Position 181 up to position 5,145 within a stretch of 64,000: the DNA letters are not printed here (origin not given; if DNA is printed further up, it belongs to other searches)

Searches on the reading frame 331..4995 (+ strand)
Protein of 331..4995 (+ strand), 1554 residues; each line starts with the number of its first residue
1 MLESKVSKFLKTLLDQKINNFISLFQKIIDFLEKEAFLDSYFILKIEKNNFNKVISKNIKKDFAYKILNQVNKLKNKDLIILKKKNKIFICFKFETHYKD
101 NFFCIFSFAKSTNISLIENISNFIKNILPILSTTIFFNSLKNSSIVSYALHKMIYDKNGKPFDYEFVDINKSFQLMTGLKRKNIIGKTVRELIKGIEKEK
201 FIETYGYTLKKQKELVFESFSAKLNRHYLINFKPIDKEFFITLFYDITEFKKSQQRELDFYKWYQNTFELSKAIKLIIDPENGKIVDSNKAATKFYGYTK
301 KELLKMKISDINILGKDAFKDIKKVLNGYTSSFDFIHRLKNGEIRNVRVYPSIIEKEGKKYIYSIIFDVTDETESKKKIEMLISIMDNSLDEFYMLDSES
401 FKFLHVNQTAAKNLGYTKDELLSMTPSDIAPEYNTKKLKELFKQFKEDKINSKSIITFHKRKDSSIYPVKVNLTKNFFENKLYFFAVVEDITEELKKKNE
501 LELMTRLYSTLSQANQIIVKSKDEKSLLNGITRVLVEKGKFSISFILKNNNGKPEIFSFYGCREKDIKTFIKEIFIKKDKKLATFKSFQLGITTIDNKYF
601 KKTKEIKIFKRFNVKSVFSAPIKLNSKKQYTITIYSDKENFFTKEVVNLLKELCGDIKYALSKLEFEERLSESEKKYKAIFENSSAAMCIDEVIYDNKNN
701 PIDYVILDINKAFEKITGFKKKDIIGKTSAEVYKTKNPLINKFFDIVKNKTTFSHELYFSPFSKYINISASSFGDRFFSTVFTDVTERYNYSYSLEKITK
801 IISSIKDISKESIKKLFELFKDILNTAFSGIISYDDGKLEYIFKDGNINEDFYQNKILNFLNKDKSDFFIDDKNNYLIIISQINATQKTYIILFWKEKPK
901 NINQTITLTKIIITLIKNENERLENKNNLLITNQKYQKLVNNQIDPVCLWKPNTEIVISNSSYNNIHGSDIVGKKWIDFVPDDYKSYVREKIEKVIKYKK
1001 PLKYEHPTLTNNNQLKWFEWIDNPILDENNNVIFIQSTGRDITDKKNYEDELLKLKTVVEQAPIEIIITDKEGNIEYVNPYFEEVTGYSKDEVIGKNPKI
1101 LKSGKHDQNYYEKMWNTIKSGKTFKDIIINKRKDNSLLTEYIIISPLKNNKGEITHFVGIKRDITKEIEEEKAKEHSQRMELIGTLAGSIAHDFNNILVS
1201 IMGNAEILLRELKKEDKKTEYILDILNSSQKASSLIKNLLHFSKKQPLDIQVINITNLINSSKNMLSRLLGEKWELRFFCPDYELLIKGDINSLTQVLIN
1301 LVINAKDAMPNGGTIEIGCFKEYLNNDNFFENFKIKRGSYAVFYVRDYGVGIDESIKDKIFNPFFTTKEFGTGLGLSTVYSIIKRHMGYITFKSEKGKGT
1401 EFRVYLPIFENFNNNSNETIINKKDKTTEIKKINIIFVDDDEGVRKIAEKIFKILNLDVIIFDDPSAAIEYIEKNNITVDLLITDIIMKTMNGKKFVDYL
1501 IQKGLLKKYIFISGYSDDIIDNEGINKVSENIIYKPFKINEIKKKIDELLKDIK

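Call 5: search_protein_families(library=pfam, proteins=[window:331-4995:+], max_evalue=0.01)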
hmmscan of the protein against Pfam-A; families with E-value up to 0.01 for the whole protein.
window:331-4995:+ (1554 aa): 11 families
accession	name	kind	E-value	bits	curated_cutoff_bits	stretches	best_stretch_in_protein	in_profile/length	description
PF13426.13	PAS_9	-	4.8e-61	203.9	27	6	1066-1166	4-103/103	PAS domain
PF00989.32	PAS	-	9.9e-43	145.2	22.6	3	1055-1164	3-113/113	PAS fold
PF08448.16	PAS_4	-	1.1e-32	113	23.1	3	942-1046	3-109/110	PAS fold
PF08447.18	PAS_3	-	8.6e-23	80.9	25.6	2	969-1038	17-88/89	PAS fold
PF13188.13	PAS_8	-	2.5e-22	78.4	21.8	2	1054-1094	2-39/65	PAS domain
PF02518.31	HATPase_c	-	1e-20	74.7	26.4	1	1289-1408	1-109/111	Histidine kinase-, DNA gyrase B-, and HSP90-like ATPase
PF00072.30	Response_reg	-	5e-14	52.8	30.2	1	1435-1546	1-110/111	Response regulator receiver domain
PF00512.31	HisKA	-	1.6e-10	41.3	26.9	1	1185-1246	4-64/66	His Kinase A (phospho-acceptor) domain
PF14598.12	PAS_11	-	0.0014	19.1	25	0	394-467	5-78/109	PAS domain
PF21370.4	PAS_GdpP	-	0.0028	18.4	27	1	1059-1099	9-47/90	Cyclic-di-AMP phosphodiesterase GdpP-like, PAS domain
PF12860.13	PAS_7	-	0.0078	16.8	27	0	196-255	57-115/115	PAS fold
